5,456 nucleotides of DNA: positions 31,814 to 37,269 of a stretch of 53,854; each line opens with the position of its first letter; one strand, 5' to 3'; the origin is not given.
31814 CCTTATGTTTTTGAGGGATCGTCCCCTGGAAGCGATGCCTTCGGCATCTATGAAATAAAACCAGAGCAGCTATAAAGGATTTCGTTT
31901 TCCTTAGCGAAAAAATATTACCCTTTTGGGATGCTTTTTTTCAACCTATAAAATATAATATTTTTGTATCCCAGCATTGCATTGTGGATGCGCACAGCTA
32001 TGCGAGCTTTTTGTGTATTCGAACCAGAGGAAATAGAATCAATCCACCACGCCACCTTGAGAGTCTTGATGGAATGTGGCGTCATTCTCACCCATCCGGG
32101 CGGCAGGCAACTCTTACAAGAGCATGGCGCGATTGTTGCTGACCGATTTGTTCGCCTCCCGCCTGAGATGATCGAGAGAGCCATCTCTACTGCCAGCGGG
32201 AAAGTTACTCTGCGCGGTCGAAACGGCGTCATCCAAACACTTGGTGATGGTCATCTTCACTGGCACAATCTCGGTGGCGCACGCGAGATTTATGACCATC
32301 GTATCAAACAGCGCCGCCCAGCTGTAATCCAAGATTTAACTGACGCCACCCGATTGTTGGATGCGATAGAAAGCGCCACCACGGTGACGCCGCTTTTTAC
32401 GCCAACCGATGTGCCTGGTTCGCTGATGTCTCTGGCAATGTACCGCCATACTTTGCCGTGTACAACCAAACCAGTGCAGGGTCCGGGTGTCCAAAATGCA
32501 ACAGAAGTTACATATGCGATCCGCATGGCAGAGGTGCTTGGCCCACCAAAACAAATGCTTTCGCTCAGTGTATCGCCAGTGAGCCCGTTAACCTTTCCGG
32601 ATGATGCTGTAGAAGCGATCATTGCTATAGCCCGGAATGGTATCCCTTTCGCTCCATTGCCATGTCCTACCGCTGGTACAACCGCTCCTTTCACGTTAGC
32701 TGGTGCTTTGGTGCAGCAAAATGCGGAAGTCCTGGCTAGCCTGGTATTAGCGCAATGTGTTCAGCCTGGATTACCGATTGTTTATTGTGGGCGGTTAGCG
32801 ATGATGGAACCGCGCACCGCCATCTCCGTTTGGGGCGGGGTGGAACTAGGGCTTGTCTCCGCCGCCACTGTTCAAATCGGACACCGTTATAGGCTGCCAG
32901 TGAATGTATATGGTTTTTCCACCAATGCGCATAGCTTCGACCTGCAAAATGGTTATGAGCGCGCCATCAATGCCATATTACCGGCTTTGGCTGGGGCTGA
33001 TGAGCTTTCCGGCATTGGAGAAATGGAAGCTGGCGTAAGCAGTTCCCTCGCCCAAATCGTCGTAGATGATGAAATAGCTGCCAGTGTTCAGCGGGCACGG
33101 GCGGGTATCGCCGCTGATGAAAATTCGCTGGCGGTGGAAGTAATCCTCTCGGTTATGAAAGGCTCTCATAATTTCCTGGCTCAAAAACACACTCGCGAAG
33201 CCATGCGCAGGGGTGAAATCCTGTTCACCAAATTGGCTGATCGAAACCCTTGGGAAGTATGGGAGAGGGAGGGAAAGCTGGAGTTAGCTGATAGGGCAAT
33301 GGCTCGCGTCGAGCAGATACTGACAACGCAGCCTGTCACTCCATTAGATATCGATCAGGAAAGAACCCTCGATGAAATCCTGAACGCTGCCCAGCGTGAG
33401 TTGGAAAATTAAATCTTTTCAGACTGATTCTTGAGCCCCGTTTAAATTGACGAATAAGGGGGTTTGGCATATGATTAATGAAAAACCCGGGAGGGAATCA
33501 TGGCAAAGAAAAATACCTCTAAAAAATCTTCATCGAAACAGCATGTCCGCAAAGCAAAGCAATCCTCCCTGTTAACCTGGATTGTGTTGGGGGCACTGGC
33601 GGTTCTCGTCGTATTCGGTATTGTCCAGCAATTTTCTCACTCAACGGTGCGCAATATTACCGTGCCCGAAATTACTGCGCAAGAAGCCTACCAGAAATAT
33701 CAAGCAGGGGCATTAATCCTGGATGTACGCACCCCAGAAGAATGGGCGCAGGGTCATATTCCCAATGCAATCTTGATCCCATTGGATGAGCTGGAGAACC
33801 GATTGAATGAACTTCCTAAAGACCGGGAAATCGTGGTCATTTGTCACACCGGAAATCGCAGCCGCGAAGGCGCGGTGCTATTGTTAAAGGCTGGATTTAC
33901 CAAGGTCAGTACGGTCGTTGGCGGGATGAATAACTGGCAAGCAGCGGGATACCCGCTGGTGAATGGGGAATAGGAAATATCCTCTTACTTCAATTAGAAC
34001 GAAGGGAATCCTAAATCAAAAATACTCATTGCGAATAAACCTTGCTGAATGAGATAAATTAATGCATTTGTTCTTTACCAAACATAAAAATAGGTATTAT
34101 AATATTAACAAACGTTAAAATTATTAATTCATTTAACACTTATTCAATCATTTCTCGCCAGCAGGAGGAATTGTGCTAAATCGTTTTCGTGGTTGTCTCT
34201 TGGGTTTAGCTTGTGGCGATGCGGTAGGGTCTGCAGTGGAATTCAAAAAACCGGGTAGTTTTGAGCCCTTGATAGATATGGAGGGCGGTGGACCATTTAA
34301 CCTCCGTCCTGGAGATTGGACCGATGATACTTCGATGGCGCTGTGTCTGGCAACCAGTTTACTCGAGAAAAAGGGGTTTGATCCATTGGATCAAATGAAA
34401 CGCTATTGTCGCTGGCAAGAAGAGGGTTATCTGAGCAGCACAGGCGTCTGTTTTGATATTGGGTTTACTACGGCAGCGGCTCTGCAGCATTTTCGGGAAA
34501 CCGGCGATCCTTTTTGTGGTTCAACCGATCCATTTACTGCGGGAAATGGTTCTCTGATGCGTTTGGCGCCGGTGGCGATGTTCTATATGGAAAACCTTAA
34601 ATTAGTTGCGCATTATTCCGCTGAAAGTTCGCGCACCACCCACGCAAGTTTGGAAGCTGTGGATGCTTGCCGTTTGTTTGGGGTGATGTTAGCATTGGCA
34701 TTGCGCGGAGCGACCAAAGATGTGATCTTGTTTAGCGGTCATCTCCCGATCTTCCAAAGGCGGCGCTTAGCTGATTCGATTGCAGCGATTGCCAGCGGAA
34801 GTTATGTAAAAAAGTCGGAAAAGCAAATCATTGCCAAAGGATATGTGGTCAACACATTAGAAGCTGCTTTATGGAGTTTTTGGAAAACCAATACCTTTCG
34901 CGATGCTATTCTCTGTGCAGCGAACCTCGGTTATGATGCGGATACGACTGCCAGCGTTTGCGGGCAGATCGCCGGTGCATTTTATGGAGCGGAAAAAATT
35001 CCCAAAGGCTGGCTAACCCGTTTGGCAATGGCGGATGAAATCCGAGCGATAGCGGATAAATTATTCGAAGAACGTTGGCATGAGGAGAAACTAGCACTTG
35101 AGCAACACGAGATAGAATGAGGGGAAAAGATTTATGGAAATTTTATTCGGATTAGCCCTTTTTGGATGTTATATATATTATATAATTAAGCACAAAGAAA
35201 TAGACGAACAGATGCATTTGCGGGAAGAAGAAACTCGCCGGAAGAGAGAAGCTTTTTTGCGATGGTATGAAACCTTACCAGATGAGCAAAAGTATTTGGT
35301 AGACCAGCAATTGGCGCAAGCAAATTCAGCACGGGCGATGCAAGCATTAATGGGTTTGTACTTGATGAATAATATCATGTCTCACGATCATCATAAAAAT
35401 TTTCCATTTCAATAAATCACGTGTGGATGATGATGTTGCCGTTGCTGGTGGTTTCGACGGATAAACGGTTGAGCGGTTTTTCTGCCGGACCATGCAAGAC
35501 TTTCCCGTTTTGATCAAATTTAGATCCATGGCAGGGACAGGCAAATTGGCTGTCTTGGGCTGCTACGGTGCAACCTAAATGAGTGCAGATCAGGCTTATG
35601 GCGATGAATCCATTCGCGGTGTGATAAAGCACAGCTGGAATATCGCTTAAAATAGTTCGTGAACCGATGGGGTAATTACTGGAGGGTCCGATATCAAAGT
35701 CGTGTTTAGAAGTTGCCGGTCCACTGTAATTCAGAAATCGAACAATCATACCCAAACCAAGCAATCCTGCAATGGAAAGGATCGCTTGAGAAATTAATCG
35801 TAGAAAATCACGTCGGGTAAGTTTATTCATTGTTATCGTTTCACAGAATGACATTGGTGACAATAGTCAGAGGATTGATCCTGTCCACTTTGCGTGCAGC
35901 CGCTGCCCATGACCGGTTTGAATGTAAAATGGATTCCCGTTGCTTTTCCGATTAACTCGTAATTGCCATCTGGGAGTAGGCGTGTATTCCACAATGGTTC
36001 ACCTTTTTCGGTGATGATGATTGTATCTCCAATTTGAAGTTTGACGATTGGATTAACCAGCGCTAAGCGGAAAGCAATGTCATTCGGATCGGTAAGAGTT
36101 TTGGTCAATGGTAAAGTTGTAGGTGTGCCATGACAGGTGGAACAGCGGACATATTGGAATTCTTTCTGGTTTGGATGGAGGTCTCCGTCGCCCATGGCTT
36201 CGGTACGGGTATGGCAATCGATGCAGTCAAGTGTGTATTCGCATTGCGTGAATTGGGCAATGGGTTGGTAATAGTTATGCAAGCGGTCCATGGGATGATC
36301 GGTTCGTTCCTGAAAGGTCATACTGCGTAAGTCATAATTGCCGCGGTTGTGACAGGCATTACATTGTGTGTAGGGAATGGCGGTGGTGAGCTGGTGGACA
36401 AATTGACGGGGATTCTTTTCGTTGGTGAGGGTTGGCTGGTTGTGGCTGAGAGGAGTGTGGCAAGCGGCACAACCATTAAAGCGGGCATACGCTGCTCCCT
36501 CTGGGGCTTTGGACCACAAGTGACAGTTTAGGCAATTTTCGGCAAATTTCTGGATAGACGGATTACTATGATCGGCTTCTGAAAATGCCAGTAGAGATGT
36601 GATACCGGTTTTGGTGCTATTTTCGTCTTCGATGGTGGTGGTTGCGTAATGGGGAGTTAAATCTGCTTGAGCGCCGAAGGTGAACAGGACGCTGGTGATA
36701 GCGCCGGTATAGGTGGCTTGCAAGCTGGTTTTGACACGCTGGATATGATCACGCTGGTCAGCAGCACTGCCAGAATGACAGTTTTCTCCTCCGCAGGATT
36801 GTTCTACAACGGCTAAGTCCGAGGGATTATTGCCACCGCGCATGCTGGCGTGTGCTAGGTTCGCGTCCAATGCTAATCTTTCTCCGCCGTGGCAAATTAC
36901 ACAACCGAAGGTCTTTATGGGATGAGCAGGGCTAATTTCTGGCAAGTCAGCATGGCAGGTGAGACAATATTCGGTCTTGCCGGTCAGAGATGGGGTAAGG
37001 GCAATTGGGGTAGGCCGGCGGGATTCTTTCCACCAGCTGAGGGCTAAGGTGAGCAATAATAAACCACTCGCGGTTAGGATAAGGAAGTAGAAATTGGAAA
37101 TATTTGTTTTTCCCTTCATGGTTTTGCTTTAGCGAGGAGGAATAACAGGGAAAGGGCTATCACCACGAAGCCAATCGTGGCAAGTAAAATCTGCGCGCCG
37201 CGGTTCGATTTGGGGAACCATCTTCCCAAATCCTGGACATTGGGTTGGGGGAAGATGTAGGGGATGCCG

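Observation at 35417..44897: Ten-gene minus-strand array joining a Psr/Phs-type molybdoenzyme, a Rieske/cytochrome b complex, multihaem cytochromes and split YeeE transporters behind an ArsR regulator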

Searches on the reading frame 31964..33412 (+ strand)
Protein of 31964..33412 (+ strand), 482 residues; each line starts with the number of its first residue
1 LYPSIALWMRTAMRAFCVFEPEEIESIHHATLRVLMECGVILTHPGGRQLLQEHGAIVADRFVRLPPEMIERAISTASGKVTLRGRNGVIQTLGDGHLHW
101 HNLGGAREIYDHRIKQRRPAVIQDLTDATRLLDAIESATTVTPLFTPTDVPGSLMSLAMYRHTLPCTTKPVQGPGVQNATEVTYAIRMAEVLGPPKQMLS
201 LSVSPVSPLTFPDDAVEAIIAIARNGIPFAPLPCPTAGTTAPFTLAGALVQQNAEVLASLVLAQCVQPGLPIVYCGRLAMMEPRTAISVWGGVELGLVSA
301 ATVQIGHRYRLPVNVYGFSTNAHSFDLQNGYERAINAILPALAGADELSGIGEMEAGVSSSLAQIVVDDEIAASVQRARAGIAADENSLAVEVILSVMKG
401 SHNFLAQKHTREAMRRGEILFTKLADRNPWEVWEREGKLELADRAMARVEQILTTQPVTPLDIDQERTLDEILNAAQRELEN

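Call 17: search_protein_families(library=pfam, proteins=[window:31964-33412:+], max_evalue=0.0001)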
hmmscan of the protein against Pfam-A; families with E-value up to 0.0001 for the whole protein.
window:31964-33412:+ (482 aa): 1 family
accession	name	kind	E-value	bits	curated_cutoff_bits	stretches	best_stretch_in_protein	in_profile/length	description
PF06253.16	MTTB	-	1e-71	242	25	1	11-474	26-493/500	Trimethylamine methyltransferase (MTTB)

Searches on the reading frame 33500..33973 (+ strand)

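Call 17: search_protein_families(library=pfam, proteins=[window:33500-33973:+], max_evalue=0.0001)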
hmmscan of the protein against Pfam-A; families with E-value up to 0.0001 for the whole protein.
window:33500-33973:+ (157 aa): 1 family
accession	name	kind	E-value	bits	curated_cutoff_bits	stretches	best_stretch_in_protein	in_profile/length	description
PF00581.25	Rhodanese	-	1.5e-24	86.8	22.2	1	59-149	1-102/102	Rhodanese-like domain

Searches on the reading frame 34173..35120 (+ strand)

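Call 17: search_protein_families(library=pfam, proteins=[window:34173-35120:+], max_evalue=0.0001)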
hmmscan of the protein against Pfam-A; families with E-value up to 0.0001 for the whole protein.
window:34173-35120:+ (315 aa): 1 family
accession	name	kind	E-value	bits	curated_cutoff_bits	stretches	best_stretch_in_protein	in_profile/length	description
PF03747.19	ADP_ribosyl_GH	-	1.5e-78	264.8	26.2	1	7-278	1-286/287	ADP-ribosylglycohydrolase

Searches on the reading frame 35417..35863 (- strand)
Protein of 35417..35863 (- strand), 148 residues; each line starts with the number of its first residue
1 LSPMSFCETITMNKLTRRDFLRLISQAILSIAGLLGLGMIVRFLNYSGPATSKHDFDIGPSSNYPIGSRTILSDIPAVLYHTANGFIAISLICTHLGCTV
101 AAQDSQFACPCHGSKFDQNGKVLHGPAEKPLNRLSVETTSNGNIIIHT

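Call 3: search_protein_families(library=pfam, proteins=[window:35417-35863:-], max_evalue=0.01)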
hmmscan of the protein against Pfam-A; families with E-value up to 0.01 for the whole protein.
window:35417-35863:- (148 aa): 1 family
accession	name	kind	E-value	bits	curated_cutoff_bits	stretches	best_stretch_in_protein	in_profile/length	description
PF00355.32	Rieske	-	2.7e-12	46.8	20.3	1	72-132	21-85/88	Rieske [2Fe-2S] domain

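Call 4: search_protein_families(library=ncbifam, proteins=[window:35417-35863:-], max_evalue=0.001)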
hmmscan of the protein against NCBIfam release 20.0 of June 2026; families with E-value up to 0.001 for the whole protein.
window:35417-35863:- (148 aa): 8 families
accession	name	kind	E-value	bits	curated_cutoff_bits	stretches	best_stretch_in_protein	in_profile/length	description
NF045928.1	Cytb6fFeSPetC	equivalog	8.6e-20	70.8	250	1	87-146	102-163/179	cytochrome b6-f complex iron-sulfur subunit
NF010001.0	PRK13474.1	subfamily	1.8e-18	66.5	154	1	88-146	102-161/178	cytochrome b6-f complex iron-sulfur subunit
NF050121.1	bc1_QcrA_actin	exception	1.7e-15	57.4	275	1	83-145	237-304/319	cytochrome bc1 complex Rieske iron-sulfur subunit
TIGR01416.1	Rieske_proteo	equivalog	3.1e-14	53.3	97.4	1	84-141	107-170/176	ubiquinol-cytochrome c reductase iron-sulfur subunit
TIGR02694.1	arsenite_ox_S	equivalog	3e-08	33.6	95.65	1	85-144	50-113/129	arsenate reductase (azurin) small subunit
NF007422.0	PRK09965.1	equivalog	7.9e-06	25.9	113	1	68-147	17-99/106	bifunctional 3-phenylpropionate/cinnamic acid dioxygenase ferredoxin subunit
NF041174.1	SDX_Thmprot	equivalog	0.00011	22.4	170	1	83-137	33-94/109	sulredoxin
TIGR03171.1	soxL2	equivalog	0.00054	19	582.1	0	107-140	233-268/321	Rieske iron-sulfur protein SoxL2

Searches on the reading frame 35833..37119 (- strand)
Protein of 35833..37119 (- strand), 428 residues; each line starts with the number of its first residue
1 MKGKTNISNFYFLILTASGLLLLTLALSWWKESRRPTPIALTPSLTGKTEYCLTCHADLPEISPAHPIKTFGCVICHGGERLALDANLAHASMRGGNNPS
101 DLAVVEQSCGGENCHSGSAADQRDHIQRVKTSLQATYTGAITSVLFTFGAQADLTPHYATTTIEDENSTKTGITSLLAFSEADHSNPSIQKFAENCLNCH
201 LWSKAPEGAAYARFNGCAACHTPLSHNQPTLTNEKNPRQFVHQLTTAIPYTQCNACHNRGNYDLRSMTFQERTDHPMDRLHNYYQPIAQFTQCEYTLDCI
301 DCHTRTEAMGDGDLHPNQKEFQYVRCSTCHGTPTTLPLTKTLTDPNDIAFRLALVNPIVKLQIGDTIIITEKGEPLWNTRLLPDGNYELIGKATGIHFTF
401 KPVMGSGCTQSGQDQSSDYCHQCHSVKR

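Call 3: search_protein_families(library=pfam, proteins=[window:35833-37119:-], max_evalue=0.01)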
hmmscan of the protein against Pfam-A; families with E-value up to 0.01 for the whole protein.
window:35833-37119:- (428 aa): 4 families
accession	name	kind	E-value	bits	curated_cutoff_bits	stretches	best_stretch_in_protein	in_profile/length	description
PF14537.11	Cytochrom_c3_2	-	1e-08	36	25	1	194-259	7-66/79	Cytochrome c3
PF22113.1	Mtrc-MtrF_II-IV_dom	-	7.8e-07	29.2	30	1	194-333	7-166/176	Outer membrane cytochrome MtrC/MtrF-like, domains II/IV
PF14522.11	Cytochrome_C7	-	3.2e-06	27.3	24.8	0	69-122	12-55/67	Cytochrome c7 and related cytochrome c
PF09699.15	Paired_CXXCH_1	-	0.0003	20.8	20.6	0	216-237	8-29/41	Doubled CXXCH motif (Paired_CXXCH_1)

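Call 4: search_protein_families(library=ncbifam, proteins=[window:35833-37119:-], max_evalue=0.001)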
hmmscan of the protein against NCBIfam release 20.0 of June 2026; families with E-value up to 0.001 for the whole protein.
window:35833-37119:- (428 aa): 1 family
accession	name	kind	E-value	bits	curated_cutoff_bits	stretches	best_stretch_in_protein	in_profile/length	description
NF040943.1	cytoc3_ExtM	equivalog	4.1e-42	144.3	800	1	46-425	16-391/599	selenite/tellurite reduction operon c-type cytochrome ExtM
